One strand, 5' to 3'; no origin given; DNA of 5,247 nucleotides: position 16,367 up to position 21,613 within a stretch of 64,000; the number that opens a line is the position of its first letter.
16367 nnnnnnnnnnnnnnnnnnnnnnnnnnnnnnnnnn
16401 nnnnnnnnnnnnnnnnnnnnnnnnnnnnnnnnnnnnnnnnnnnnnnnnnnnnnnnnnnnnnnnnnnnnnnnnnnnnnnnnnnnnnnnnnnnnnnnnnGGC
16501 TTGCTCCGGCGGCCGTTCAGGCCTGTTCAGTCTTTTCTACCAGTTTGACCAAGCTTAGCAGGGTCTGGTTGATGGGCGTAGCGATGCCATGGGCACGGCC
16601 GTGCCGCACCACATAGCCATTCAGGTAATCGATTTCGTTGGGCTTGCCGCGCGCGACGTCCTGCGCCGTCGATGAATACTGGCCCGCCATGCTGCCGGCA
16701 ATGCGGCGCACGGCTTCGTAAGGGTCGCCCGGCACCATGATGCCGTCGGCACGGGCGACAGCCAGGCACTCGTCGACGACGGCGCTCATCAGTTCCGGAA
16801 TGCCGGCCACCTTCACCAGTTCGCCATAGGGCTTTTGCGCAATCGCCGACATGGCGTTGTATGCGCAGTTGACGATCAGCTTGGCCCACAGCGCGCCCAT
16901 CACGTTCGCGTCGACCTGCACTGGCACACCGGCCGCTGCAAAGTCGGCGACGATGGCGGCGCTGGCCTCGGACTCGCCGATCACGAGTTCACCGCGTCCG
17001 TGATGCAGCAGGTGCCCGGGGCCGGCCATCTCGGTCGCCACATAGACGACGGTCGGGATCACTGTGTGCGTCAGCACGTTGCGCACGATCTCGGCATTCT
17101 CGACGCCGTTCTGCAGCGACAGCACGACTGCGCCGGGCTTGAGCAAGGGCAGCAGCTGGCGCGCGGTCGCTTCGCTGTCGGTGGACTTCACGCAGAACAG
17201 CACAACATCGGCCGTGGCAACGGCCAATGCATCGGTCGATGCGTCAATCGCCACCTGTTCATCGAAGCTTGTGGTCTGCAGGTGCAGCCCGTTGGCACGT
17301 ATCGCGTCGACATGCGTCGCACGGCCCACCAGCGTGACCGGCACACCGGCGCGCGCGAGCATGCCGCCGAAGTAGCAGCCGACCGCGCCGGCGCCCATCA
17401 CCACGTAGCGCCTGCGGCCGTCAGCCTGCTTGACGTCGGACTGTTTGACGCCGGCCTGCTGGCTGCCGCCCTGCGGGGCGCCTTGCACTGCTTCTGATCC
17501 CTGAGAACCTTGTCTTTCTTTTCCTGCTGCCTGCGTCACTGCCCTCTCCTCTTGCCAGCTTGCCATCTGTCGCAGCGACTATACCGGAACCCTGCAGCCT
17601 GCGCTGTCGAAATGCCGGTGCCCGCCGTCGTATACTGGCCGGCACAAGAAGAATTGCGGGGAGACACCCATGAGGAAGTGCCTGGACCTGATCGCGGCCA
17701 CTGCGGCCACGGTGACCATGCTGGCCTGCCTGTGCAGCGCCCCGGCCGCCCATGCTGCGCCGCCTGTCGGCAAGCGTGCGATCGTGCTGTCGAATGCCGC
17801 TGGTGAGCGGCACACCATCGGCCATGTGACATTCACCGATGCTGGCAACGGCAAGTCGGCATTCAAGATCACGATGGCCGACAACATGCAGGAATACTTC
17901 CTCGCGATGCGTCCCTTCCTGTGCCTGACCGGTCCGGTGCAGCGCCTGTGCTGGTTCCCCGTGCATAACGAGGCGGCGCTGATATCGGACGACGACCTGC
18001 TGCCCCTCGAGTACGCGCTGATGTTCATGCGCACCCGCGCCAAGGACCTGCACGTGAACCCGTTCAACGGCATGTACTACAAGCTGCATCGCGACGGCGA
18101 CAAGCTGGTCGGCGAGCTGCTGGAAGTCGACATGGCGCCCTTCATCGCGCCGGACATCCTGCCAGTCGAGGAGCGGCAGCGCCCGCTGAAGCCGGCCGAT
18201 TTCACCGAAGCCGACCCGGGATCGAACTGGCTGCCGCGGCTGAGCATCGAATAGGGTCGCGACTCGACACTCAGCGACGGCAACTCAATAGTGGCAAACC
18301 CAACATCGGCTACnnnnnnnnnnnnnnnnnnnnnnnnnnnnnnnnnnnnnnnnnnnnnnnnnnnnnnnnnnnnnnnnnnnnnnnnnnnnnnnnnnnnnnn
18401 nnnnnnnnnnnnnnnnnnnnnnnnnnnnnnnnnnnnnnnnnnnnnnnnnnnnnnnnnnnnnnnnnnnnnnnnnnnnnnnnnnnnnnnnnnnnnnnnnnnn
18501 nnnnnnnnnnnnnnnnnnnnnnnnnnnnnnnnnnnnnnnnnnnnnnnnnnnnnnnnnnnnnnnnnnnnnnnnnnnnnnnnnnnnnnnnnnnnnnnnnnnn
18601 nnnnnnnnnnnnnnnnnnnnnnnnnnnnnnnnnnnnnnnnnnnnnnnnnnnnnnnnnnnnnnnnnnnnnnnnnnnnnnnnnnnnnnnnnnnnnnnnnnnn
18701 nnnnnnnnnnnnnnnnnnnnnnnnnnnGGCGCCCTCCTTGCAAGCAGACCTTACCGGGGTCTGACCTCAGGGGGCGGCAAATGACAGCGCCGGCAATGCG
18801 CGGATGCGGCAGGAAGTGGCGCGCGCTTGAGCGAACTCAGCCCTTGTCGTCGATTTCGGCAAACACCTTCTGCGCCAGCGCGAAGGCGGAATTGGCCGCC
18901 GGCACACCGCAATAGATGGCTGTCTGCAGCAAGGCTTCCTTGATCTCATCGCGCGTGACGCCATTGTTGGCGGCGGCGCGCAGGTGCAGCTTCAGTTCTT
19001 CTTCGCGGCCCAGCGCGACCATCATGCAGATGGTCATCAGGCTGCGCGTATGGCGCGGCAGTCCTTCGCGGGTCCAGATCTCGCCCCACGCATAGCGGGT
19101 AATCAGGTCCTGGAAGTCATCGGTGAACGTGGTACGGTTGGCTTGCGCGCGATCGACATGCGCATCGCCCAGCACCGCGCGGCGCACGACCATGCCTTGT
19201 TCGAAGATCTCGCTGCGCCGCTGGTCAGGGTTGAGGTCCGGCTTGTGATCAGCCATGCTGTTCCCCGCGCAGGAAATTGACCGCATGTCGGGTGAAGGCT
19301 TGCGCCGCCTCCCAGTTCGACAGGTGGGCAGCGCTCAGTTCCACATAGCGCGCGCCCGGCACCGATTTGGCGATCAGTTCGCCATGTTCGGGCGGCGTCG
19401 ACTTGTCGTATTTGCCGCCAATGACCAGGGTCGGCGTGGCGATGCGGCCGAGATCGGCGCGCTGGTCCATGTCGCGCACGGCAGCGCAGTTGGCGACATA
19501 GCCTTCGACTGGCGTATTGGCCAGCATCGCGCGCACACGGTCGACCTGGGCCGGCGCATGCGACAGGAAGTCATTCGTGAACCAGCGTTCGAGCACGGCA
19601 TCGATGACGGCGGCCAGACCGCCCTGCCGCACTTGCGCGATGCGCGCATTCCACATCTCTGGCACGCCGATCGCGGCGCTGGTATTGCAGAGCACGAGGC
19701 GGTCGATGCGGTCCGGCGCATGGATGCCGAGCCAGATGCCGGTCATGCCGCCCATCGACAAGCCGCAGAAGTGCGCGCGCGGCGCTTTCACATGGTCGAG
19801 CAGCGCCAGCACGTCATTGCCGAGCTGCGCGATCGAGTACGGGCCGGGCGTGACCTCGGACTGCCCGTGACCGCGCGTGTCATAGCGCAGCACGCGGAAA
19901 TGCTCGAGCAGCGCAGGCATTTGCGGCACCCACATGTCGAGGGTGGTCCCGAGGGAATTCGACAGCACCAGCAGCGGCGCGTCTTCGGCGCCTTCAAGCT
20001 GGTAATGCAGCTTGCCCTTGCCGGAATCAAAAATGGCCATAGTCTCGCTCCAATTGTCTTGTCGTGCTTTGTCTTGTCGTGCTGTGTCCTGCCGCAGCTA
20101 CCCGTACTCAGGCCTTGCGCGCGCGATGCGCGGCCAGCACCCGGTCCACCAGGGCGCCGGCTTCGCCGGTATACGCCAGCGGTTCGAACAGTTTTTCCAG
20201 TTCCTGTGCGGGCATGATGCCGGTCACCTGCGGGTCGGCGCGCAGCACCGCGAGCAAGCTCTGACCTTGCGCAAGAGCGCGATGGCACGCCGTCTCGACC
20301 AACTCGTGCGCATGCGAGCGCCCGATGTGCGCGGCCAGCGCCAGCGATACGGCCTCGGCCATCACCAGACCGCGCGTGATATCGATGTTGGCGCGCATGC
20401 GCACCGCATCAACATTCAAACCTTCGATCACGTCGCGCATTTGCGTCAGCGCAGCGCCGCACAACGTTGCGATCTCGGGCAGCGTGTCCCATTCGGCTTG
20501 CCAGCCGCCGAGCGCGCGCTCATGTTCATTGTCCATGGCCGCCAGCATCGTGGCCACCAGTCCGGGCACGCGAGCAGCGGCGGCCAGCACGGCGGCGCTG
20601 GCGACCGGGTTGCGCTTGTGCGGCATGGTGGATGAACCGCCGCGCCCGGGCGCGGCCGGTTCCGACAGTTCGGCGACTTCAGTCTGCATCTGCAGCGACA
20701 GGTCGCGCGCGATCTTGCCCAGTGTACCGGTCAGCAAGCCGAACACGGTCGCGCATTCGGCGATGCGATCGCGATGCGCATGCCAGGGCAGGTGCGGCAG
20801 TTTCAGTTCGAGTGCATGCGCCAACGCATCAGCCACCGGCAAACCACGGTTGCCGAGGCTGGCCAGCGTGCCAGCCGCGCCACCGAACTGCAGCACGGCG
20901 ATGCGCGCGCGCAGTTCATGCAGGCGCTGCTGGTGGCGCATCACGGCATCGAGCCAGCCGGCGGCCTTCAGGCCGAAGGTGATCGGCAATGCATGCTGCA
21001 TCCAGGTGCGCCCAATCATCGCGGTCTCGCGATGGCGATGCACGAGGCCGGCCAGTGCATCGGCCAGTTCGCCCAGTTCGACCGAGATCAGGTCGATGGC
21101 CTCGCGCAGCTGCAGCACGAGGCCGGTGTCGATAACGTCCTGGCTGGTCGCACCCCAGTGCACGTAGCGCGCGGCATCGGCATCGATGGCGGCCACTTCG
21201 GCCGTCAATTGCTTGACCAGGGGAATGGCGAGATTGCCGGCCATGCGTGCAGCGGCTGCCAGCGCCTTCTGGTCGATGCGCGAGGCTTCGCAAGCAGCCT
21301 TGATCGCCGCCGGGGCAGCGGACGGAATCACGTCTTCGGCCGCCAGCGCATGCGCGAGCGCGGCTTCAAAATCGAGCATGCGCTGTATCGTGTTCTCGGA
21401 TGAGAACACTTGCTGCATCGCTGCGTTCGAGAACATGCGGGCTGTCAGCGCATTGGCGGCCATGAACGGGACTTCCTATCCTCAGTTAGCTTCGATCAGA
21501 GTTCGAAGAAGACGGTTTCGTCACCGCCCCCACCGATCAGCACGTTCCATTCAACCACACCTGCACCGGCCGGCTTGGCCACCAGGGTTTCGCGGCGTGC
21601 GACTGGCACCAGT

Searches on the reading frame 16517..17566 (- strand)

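Call 67: search_protein_families(library=pfam, proteins=[window:16517-17566:-], max_evalue=0.00001)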
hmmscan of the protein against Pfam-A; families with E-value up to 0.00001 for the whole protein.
window:16517-17566:- (349 aa): 3 families
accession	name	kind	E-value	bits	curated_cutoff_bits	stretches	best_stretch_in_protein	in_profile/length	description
PF02558.23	ApbA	-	5.6e-37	127.1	22.2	1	55-199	2-148/150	Ketopantoate reductase PanE/ApbA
PF08546.17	ApbA_C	-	1e-34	120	22.7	1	221-344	1-125/125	Ketopantoate reductase PanE/ApbA C terminal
PF01210.29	NAD_Gly3P_dh_N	-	2.8e-07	31.1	23.1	1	56-168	4-121/158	NAD-dependent glycerol-3-phosphate dehydrogenase N-terminus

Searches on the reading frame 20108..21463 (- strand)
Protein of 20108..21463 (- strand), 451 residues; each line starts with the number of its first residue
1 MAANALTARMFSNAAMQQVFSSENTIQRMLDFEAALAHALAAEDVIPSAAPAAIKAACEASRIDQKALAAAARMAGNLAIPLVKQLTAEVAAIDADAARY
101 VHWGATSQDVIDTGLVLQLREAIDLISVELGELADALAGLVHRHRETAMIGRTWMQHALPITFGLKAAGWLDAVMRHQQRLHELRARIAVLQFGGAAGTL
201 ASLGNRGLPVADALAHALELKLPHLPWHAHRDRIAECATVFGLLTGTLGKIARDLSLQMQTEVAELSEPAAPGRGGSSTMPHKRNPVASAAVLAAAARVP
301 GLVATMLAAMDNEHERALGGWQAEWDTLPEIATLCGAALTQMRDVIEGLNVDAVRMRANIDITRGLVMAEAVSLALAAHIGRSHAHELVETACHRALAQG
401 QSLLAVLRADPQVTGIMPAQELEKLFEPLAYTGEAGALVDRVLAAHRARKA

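Call 67: search_protein_families(library=pfam, proteins=[window:20108-21463:-], max_evalue=0.00001)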
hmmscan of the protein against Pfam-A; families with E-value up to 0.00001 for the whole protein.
window:20108-21463:- (451 aa): 2 families
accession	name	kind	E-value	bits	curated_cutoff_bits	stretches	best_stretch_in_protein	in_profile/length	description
PF00206.25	Lyase_1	-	7.8e-54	183.6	27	1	15-301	9-312/312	Lyase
PF10397.14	ADSL_C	-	2.9e-21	76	32.7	1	365-442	1-79/79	Adenylosuccinate lyase C-terminus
